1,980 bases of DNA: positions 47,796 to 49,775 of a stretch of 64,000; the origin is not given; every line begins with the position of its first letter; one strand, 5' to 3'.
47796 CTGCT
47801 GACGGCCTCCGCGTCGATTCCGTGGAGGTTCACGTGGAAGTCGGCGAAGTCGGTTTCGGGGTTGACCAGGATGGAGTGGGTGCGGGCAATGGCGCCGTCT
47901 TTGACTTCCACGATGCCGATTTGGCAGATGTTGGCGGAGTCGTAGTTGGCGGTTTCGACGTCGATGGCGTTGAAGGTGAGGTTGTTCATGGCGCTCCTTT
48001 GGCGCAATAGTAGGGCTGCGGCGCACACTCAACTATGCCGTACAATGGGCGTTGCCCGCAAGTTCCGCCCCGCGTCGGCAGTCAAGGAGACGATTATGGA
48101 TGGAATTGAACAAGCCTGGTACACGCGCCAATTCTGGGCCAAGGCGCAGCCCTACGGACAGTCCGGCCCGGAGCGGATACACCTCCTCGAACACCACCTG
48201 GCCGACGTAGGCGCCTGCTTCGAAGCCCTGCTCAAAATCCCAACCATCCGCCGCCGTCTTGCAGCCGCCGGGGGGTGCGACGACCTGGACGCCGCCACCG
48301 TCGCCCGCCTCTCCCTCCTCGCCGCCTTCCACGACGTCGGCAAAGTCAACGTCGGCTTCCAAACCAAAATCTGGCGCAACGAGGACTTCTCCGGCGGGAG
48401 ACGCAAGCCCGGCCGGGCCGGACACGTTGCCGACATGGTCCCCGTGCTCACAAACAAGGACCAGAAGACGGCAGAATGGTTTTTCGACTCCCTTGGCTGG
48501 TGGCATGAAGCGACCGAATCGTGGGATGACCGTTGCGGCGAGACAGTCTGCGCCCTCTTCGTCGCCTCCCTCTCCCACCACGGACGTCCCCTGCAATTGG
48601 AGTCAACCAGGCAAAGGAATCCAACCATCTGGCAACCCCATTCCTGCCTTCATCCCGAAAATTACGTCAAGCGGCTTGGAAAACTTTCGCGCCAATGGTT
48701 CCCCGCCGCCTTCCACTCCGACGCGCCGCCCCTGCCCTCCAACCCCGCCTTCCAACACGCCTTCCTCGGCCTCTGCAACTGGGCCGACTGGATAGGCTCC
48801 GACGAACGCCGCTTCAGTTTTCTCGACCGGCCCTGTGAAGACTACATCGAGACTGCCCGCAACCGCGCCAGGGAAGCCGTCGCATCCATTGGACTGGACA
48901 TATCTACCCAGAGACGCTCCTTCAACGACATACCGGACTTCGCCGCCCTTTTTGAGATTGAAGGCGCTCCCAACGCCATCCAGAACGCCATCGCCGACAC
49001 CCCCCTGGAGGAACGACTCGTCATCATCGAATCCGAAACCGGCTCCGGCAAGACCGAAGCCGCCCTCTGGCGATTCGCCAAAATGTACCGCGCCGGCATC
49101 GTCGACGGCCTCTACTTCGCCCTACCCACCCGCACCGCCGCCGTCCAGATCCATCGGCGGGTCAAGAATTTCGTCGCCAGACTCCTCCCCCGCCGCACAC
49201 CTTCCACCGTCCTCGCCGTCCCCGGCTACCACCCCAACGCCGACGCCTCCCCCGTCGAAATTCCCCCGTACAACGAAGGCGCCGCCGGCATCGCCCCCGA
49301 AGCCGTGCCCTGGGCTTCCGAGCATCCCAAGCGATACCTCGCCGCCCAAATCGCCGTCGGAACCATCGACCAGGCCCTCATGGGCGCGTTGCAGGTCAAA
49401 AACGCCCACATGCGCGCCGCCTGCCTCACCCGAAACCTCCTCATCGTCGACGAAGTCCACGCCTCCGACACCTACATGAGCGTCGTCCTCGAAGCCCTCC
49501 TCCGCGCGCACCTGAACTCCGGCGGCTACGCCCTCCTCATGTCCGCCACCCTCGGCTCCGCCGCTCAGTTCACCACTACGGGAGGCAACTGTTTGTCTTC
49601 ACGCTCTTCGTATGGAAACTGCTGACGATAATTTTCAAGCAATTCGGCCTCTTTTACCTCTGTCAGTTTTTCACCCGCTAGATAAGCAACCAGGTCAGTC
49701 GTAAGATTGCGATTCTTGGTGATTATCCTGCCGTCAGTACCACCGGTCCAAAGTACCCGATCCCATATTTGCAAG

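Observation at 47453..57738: Type I-E CRISPR-Cas locus gutted: the Cascade block, the 3' half of cas3 and the 5' end of cas1 are replaced by another defence cassette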

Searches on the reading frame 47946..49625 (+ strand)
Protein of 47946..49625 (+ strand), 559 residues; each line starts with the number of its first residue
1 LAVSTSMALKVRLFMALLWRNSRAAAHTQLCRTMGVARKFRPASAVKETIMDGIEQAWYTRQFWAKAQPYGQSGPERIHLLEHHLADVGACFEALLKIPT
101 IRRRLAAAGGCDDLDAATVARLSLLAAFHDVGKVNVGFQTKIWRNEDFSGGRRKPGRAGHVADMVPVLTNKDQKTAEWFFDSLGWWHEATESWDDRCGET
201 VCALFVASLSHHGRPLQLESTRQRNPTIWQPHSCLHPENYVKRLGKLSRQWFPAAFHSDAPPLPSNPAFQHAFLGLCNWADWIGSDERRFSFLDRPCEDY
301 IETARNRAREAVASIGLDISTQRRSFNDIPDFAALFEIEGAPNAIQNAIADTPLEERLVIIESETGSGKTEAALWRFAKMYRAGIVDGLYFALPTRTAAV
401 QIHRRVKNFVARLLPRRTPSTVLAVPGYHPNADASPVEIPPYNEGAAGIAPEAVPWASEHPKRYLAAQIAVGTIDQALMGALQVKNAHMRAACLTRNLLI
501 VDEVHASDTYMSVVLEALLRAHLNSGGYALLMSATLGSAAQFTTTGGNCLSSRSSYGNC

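Call 6: search_protein_families(library=pfam, proteins=[window:47946-49625:+], max_evalue=0.01)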
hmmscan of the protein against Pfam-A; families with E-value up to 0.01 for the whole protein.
window:47946-49625:+ (559 aa): 4 families
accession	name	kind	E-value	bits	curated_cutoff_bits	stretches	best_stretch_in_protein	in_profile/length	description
PF18019.7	Cas3_HD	-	3.6e-26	92.9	23.1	1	64-290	1-207/207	Cas3, HD domain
PF00270.35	DEAD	-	1.1e-10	41.9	26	1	344-411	2-70/167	DEAD/DEAH box helicase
PF04851.21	ResIII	-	9e-05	22.9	22.5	1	344-509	11-139/164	Type III restriction enzyme, res subunit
PF13245.12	AAA_19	-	0.00024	21.7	25.1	1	346-520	1-116/134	AAA domain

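Call 8: search_protein_families(library=ncbifam, proteins=[window:47946-49625:+], max_evalue=0.001)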
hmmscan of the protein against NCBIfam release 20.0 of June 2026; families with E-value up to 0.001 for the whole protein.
window:47946-49625:+ (559 aa): 4 families
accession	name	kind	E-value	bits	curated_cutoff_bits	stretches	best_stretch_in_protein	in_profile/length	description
NF007248.0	PRK09694.1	equivalog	4e-54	183.9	569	1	60-538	7-482/878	CRISPR-associated helicase/endonuclease Cas3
TIGR01587.1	cas3_core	equivalog_domain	1.7e-21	76.7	102.45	1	358-537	1-166/358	CRISPR-associated helicase Cas3'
TIGR01596.1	cas3_HD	equivalog_domain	9.9e-17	61.6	43.45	1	81-285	1-177/178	CRISPR-associated endonuclease Cas3''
TIGR02621.3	cas3_GSU0051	exception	1.6e-06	27.2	400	0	66-148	656-725/854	type I-G CRISPR-associated helicase/endonuclease Cas3g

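Call 9: search_protein_families(library=padloc, proteins=[window:47946-49625:+], max_evalue=0.001)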
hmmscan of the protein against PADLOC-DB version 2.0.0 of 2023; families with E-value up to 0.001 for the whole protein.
window:47946-49625:+ (559 aa): 15 families
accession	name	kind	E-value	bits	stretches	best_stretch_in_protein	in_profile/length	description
PDLC01767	Cas3e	-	5.8e-95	317.2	1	51-540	21-371/680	-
PDLC01768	Cas3e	-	1.4e-22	78.1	1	445-538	41-134/533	-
PDLC01762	Cas3b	-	1.5e-22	78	2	465-537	328-400/692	-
PDLC00938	Cas3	-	4.6e-22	76.7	1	358-537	1-166/358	CRISPR-associated helicase Cas3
PDLC01761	Cas3b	-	6.5e-21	72.7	1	62-538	3-396/705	-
PDLC01252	Cas3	-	1.9e-20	71.6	1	358-539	1-156/324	CAS-I; effector_G3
PDLC01757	Cas3b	-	3.6e-18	63.4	1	63-537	4-357/676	-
PDLC00940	Cas3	-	2.6e-17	61.6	1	81-285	1-177/178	CRISPR-associated endonuclease Cas3-HD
PDLC01254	Cas3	-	2.1e-14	52.1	1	76-290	4-163/164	CAS-I; effector_G3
PDLC01710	Cas3a1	-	3.5e-14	50.2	1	355-536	218-385/745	Cas3_1_CAS-I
PDLC02080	Cas3b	-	7.3e-13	45.8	1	62-402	2-308/709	-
PDLC02081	Cas3b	-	2.4e-08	31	1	356-537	204-363/705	-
PDLC01770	Cas3g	-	4.7e-08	30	1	341-415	14-87/733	-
PDLC01759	Cas3b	-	2.1e-05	21.5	0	80-220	10-103/711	-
PDLC01758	Cas3b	-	0.00011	18.8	0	125-155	74-102/797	-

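Call 13: find_related_loci(query=window:48093-49565:+, collection=genome_contigs, flank=10000)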
Query window:48093-49565:+ (491 aa) in genome_contigs; peptide patterns used: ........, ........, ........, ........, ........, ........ (x = any residue, [..] = any of these).
50 stretches matched a pattern; 33 encode a relative of the query (tblastn E <= 1e-3); 32 distinct loci.
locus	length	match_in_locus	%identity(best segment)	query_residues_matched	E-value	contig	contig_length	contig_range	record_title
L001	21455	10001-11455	68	10-491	0e+0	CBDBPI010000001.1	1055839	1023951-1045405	MAG: Dehalococcoidia bacterium isolate 10daed5f-1fdc-4a8a-833a-0f530d489894 genome assembly, contig: contig_1, whole gen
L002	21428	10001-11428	67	10-491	0e+0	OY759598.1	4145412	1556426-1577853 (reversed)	MAG: Dehalococcoidia bacterium isolate 9e3974e8-1b76-4a2a-ace1-a6b9f67a3735 genome assembly, chromosome: 1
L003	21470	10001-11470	64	1-491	0e+0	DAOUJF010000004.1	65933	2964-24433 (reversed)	MAG TPA_asm: Dehalococcoidia bacterium isolate S32_247 k113_2405582, whole genome shotgun sequence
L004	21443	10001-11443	67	10-491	0e+0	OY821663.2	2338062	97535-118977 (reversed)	MAG: Dehalococcoidia bacterium isolate 04ec0ed8-798b-4585-a8de-e3c995a4e665 genome assembly, chromosome: 1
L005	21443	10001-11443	66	10-491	0e+0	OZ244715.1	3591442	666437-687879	MAG: Dehalococcoidia bacterium isolate 2a03d168-6b0a-4ce5-99cd-548ba5eaeb18 genome assembly, chromosome: 1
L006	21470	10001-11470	65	2-491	0e+0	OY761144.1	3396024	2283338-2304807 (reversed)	MAG: Dehalococcoidia bacterium isolate d500c233-76a3-46e4-a508-06ea1f82037c genome assembly, chromosome: 1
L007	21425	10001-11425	66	10-491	0e+0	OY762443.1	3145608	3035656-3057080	MAG: Dehalococcoidia bacterium isolate e17dd254-e2e4-46ca-aa76-34ed56c1cae1 genome assembly, chromosome: 1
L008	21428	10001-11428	65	10-491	0e+0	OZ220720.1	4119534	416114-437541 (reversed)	MAG: Dehalococcoidia bacterium isolate c1ccb28d-03af-49da-9b48-84a9185dfe7a genome assembly, chromosome: 1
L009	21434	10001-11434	65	10-491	0e+0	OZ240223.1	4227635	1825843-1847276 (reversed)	MAG: Dehalococcoidia bacterium isolate f6a585c4-e35e-4cc9-a722-66a179f45198 genome assembly, chromosome: 1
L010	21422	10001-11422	65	10-491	0e+0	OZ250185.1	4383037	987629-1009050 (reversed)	MAG: Chloroflexota bacterium isolate d215fe47-5bc5-444d-b53f-49c889911535 genome assembly, chromosome: 1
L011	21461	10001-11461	63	10-491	0e+0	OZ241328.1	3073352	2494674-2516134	MAG: Dehalococcoidia bacterium isolate 7e64c242-f5c6-42d9-bcc4-5b07c16e2bb2 genome assembly, chromosome: 1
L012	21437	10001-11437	67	10-491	0e+0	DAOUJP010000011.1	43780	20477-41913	MAG TPA_asm: Chloroflexota bacterium isolate S34_270 k113_850643, whole genome shotgun sequence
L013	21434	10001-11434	63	10-491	0e+0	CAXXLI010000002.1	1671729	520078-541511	MAG: Dehalococcoidia bacterium isolate 9897fa5f-a7d9-472a-8fac-ec7462edf643 genome assembly, contig: contig_2, whole gen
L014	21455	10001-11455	64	10-491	0e+0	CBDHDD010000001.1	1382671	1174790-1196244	MAG: Dehalococcoidia bacterium isolate e1889495-a2da-40f9-909c-8269d7dc74c2 genome assembly, contig: contig_1, whole gen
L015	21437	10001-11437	63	10-491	0e+0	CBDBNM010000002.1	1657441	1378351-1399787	MAG: Dehalococcoidia bacterium isolate c1b9121c-b6f9-408d-bdb8-3c357fa74dc1 genome assembly, contig: contig_2, whole gen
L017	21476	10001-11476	61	1-491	0e+0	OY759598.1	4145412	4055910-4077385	MAG: Dehalococcoidia bacterium isolate 9e3974e8-1b76-4a2a-ace1-a6b9f67a3735 genome assembly, chromosome: 1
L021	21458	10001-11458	61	5-491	0e+0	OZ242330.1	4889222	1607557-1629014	MAG: Caldilineaceae bacterium isolate d9009aa5-1954-4f54-bde5-0ade857ce04c genome assembly, chromosome: 1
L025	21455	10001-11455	62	5-491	0e+0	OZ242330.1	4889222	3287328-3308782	MAG: Caldilineaceae bacterium isolate d9009aa5-1954-4f54-bde5-0ade857ce04c genome assembly, chromosome: 1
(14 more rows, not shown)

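Call 38: find_homologous_proteins(query=window:48093-49625:+, max_evalue=1e-30)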
Query window:48093-49625:+ (510 aa): 4526 proteins with E <= 1e-30 among 8000 candidates; the best 120 are listed.
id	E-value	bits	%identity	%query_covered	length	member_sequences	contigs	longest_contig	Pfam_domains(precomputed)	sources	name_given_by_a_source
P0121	0.0e+0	1088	96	96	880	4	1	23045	PF00270.36,PF18019.8,PF22590.3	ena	-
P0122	2.9e-243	826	73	95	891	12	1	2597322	PF00270.36,PF18019.8,PF22590.3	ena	-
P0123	4.0e-233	793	71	95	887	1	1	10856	PF00270.36,PF18019.8,PF13245.13,PF22590.3,PF04851.22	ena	-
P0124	3.9e-232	789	70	95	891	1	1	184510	PF00270.36,PF18019.8,PF13245.13,PF22590.3,PF04851.22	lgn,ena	-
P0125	9.1e-226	768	68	95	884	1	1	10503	PF00270.36,PF18019.8,PF13245.13,PF22590.3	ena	-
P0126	2.8e-222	757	67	95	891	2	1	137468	PF00270.36,PF18019.8,PF13245.13,PF22590.3,PF04851.22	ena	-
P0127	1.3e-217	742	67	96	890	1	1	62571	PF00270.36,PF18019.8,PF22590.3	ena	-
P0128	4.9e-217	740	67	95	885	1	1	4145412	PF00270.36,PF18019.8,PF22590.3,PF04851.22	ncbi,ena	-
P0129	6.4e-217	739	67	96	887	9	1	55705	PF00270.36,PF18019.8,PF22590.3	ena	-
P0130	2.3e-216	737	67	96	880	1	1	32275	PF00270.36,PF18019.8,PF22590.3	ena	-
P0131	1.0e-215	735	67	95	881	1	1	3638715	PF00270.36,PF18019.8,PF22590.3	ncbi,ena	-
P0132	1.1e-215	735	67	95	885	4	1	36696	PF00270.36,PF18019.8,PF22590.3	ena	-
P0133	1.5e-215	735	68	95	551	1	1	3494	PF00270.36,PF18019.8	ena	-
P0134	8.9e-215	732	67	95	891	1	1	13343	PF00270.36,PF18019.8,PF22590.3,PF04851.22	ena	-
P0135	6.6e-214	729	66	96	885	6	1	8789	PF00270.36,PF18019.8,PF22590.3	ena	-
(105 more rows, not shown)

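Call 39: find_encoding_contigs(protein=P0121, flank=10000, max_places=6)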
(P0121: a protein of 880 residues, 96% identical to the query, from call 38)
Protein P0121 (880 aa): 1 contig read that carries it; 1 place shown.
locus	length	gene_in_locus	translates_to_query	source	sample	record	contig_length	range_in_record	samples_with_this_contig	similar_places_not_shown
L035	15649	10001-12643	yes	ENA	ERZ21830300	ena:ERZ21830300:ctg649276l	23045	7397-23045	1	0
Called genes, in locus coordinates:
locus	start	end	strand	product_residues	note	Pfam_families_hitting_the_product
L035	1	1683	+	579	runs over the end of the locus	PF00496:SBP_bac_5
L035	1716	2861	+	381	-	PF04909:Amidohydro_2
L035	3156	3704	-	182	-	PF04115:Ureidogly_lyase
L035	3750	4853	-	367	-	PF01408:GFO_IDH_MocA, PF22685:Gal80p_C-like, PF22725:GFO_IDH_MocA_C3, PF02894:GFO_IDH_MocA_C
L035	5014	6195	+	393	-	PF01979:Amidohydro_1, PF07969:Amidohydro_3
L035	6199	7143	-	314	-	PF01063:Aminotran_4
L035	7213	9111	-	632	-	PF00999:Na_H_Exchanger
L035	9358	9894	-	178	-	PF00929:RNase_T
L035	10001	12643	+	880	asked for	PF18019:Cas3_HD, PF00270:DEAD (faint), PF22590:Cas3-like_C_2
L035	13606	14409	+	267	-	-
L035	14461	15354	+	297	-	PF09485:CRISPR_Cse2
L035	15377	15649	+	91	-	?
